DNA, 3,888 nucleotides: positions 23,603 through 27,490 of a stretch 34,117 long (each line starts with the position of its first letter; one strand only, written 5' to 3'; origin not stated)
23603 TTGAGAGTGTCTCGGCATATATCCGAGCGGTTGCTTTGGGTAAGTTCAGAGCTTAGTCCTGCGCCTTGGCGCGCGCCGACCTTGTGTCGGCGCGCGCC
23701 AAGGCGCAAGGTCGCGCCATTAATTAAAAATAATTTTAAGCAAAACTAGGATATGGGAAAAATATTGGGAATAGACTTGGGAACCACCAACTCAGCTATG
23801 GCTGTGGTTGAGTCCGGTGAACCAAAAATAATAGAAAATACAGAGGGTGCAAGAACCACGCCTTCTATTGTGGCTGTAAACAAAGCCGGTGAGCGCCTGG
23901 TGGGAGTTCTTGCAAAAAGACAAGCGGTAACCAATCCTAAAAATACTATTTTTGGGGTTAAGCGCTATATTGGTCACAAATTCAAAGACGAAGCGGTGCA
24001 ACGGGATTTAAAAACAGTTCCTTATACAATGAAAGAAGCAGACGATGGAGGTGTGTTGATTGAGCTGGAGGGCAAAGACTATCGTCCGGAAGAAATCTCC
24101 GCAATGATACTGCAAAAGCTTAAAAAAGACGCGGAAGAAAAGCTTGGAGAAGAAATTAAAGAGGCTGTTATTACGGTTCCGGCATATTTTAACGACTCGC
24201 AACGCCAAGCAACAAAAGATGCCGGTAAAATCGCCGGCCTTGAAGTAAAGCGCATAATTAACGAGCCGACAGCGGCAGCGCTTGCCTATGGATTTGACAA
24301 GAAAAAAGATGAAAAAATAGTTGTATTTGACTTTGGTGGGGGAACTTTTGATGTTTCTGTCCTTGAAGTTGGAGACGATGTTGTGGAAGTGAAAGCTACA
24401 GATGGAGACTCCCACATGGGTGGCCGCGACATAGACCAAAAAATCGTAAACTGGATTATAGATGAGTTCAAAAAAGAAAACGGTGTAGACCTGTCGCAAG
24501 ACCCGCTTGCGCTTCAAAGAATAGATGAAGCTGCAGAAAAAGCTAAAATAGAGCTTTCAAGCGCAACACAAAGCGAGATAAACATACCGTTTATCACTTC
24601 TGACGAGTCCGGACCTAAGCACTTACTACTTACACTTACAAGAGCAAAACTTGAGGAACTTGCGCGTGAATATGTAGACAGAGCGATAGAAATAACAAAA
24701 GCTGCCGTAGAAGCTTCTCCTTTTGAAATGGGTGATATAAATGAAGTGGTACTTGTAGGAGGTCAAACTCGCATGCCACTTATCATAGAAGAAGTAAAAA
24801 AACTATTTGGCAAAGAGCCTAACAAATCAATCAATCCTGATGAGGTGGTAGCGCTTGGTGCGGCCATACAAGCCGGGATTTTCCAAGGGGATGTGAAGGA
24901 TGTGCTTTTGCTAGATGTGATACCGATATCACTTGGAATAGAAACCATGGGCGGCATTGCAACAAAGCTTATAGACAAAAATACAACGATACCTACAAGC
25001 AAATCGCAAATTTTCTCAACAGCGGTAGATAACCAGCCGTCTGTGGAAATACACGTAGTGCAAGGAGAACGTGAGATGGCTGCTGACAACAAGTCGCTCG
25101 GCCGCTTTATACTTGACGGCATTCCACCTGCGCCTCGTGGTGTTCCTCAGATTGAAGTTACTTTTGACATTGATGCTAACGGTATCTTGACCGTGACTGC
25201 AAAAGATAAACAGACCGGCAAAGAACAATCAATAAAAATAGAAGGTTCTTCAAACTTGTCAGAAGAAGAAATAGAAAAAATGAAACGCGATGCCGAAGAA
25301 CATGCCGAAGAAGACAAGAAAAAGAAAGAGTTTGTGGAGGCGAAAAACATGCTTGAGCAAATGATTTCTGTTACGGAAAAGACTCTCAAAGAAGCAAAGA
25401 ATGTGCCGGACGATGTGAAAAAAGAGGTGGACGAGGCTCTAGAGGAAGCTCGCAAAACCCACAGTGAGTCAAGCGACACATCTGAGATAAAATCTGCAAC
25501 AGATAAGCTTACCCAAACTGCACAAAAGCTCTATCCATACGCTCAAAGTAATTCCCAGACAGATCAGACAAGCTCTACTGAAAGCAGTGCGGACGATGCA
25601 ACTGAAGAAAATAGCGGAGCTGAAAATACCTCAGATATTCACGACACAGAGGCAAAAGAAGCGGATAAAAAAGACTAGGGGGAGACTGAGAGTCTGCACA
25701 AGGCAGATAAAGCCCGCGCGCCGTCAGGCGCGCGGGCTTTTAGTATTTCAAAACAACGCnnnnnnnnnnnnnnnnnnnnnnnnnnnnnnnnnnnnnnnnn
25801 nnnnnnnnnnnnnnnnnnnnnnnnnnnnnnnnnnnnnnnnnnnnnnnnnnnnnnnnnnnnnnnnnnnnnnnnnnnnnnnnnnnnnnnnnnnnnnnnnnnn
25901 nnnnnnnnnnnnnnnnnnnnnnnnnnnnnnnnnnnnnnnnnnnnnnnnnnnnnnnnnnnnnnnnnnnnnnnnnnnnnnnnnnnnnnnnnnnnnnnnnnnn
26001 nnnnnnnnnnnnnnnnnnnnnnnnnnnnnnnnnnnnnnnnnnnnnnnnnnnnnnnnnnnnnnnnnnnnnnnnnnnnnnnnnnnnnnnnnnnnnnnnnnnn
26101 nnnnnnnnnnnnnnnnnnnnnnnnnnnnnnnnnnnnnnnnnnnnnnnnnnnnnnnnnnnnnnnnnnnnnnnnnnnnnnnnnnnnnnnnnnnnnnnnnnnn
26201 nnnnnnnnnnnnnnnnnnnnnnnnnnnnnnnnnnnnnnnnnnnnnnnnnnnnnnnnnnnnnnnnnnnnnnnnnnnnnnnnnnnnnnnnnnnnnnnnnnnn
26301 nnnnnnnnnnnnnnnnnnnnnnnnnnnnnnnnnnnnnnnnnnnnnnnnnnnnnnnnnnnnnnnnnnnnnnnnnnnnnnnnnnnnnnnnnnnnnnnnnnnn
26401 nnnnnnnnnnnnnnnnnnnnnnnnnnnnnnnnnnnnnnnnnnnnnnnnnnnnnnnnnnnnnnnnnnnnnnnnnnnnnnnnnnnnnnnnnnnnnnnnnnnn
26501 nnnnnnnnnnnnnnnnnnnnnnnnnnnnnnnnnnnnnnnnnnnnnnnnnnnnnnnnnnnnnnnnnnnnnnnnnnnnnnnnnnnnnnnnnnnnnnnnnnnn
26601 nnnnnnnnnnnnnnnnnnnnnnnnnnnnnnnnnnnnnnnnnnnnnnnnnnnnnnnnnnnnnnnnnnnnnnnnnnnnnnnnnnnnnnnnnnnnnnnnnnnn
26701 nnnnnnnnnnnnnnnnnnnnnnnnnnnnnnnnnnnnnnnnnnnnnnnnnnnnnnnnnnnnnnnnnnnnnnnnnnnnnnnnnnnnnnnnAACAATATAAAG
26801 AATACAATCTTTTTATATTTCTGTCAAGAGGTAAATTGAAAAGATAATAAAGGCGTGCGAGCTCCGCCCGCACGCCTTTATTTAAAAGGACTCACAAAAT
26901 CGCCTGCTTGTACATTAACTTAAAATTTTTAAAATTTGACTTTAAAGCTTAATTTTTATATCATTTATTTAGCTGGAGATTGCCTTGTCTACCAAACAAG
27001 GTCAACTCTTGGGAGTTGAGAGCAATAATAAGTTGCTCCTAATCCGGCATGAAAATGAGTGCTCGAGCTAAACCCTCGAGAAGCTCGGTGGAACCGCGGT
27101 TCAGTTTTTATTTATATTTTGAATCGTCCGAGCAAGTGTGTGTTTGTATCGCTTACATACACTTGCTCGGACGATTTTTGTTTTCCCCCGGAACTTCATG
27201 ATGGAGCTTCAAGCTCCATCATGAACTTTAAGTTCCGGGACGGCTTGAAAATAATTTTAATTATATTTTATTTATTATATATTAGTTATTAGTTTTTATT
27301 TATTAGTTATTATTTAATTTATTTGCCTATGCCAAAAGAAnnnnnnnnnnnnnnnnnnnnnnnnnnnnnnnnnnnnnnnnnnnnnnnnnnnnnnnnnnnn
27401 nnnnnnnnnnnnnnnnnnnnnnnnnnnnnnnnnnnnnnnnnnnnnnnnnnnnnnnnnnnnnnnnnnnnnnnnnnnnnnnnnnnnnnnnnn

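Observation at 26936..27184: Canonical T-box antiterminator/terminator upstream of thrS but with a reduced, atypical Stem I, in a lineage where T-boxes are not classically described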

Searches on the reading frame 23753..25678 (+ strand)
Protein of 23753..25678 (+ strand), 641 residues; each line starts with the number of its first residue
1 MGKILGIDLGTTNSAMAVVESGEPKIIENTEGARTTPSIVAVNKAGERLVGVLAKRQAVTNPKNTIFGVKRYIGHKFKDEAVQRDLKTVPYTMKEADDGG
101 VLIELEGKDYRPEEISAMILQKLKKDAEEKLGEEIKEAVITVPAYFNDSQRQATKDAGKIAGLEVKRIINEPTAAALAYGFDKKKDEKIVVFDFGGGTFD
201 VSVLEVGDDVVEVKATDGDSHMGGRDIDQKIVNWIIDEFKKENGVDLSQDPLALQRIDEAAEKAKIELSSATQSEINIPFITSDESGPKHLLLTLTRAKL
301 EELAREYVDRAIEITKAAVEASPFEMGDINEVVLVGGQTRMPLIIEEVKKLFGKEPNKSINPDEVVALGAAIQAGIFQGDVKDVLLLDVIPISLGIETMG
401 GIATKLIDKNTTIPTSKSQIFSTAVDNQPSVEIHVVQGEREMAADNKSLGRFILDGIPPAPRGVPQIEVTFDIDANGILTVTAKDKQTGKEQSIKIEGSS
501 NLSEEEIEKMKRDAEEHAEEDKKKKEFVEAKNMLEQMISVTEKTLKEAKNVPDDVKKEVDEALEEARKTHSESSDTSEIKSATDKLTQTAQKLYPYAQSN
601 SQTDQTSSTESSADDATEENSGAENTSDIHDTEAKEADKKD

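Call 5: search_protein_families(library=pfam, proteins=[window:23753-25678:+])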
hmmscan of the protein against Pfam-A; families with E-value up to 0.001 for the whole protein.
window:23753-25678:+ (641 aa): 3 families
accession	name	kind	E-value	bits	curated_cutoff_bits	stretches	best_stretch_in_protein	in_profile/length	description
PF00012.26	HSP70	-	5.6e-249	827.8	20.6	1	4-593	1-593/599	Hsp70 protein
PF06723.19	MreB_Mbl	-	8.2e-16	58.2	27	1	117-372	75-317/327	MreB/Mbl protein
PF01968.24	Hydantoinase_A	-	0.00023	21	22.9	0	119-208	11-100/291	Hydantoinase/oxoprolinase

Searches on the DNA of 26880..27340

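Call 4: search_rna_families(source=window, start=26880, end=27340, threshold=evalue, max_evalue=10, show_alignments=5)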
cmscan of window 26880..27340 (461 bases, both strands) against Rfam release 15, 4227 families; matches with E-value up to 10: 12.
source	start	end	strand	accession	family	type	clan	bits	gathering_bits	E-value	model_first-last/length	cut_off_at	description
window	26920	27134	+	RF00230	T-box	Cis-reg; leader;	-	26.7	93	0.00041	1-219/219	no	T-box leader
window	27179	27245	+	RF00687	mir-136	Gene; miRNA;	-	24.2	64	0.02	1-82/82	no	mir-136 microRNA precursor family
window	27121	27177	+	RF03879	mir-2831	Gene; miRNA;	-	23.2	90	0.033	1-75/75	no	mir-2831 microRNA precursor family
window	27181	27275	+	RF01581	RUF6-5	Gene; sRNA;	-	23.1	70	0.032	1-156/156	no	Plasmodium RNA of unknown function RUF6-5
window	27184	27244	-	RF03460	mir-561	Gene; miRNA;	-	21.3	90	0.18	1-81/81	no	mir-561 microRNA precursor family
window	27193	27233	+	RF03999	mir-7883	Gene; miRNA;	-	18.7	50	0.79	1-57/57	no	mir-7883 microRNA precursor family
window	27112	27184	+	RF03882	mir-4889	Gene; miRNA;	-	18.2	90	0.83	1-84/84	no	mir-4889 microRNA precursor family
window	27193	27225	-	RF00687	mir-136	Gene; miRNA;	-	16.4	64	2.5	27-59/82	no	mir-136 microRNA precursor family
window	27193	27276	-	RF01402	STnc150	Gene; sRNA;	-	16.3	60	0.29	180-263/267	no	STnc150 Hfq binding RNA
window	27123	27175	+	RF01581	RUF6-5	Gene; sRNA;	-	16.2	70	1.8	37-90/156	no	Plasmodium RNA of unknown function RUF6-5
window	27195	27225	-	RF03940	MIR9563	Gene; miRNA;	-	14.2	90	9.9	1-127/127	no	MIR9563 microRNA precursor family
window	27200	27248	+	RF01068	Guanidine-II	Cis-reg; riboswitch;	-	13.9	32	2.3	1-48/48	no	Guanidine-II riboswitch aptamer (mini-ykkC)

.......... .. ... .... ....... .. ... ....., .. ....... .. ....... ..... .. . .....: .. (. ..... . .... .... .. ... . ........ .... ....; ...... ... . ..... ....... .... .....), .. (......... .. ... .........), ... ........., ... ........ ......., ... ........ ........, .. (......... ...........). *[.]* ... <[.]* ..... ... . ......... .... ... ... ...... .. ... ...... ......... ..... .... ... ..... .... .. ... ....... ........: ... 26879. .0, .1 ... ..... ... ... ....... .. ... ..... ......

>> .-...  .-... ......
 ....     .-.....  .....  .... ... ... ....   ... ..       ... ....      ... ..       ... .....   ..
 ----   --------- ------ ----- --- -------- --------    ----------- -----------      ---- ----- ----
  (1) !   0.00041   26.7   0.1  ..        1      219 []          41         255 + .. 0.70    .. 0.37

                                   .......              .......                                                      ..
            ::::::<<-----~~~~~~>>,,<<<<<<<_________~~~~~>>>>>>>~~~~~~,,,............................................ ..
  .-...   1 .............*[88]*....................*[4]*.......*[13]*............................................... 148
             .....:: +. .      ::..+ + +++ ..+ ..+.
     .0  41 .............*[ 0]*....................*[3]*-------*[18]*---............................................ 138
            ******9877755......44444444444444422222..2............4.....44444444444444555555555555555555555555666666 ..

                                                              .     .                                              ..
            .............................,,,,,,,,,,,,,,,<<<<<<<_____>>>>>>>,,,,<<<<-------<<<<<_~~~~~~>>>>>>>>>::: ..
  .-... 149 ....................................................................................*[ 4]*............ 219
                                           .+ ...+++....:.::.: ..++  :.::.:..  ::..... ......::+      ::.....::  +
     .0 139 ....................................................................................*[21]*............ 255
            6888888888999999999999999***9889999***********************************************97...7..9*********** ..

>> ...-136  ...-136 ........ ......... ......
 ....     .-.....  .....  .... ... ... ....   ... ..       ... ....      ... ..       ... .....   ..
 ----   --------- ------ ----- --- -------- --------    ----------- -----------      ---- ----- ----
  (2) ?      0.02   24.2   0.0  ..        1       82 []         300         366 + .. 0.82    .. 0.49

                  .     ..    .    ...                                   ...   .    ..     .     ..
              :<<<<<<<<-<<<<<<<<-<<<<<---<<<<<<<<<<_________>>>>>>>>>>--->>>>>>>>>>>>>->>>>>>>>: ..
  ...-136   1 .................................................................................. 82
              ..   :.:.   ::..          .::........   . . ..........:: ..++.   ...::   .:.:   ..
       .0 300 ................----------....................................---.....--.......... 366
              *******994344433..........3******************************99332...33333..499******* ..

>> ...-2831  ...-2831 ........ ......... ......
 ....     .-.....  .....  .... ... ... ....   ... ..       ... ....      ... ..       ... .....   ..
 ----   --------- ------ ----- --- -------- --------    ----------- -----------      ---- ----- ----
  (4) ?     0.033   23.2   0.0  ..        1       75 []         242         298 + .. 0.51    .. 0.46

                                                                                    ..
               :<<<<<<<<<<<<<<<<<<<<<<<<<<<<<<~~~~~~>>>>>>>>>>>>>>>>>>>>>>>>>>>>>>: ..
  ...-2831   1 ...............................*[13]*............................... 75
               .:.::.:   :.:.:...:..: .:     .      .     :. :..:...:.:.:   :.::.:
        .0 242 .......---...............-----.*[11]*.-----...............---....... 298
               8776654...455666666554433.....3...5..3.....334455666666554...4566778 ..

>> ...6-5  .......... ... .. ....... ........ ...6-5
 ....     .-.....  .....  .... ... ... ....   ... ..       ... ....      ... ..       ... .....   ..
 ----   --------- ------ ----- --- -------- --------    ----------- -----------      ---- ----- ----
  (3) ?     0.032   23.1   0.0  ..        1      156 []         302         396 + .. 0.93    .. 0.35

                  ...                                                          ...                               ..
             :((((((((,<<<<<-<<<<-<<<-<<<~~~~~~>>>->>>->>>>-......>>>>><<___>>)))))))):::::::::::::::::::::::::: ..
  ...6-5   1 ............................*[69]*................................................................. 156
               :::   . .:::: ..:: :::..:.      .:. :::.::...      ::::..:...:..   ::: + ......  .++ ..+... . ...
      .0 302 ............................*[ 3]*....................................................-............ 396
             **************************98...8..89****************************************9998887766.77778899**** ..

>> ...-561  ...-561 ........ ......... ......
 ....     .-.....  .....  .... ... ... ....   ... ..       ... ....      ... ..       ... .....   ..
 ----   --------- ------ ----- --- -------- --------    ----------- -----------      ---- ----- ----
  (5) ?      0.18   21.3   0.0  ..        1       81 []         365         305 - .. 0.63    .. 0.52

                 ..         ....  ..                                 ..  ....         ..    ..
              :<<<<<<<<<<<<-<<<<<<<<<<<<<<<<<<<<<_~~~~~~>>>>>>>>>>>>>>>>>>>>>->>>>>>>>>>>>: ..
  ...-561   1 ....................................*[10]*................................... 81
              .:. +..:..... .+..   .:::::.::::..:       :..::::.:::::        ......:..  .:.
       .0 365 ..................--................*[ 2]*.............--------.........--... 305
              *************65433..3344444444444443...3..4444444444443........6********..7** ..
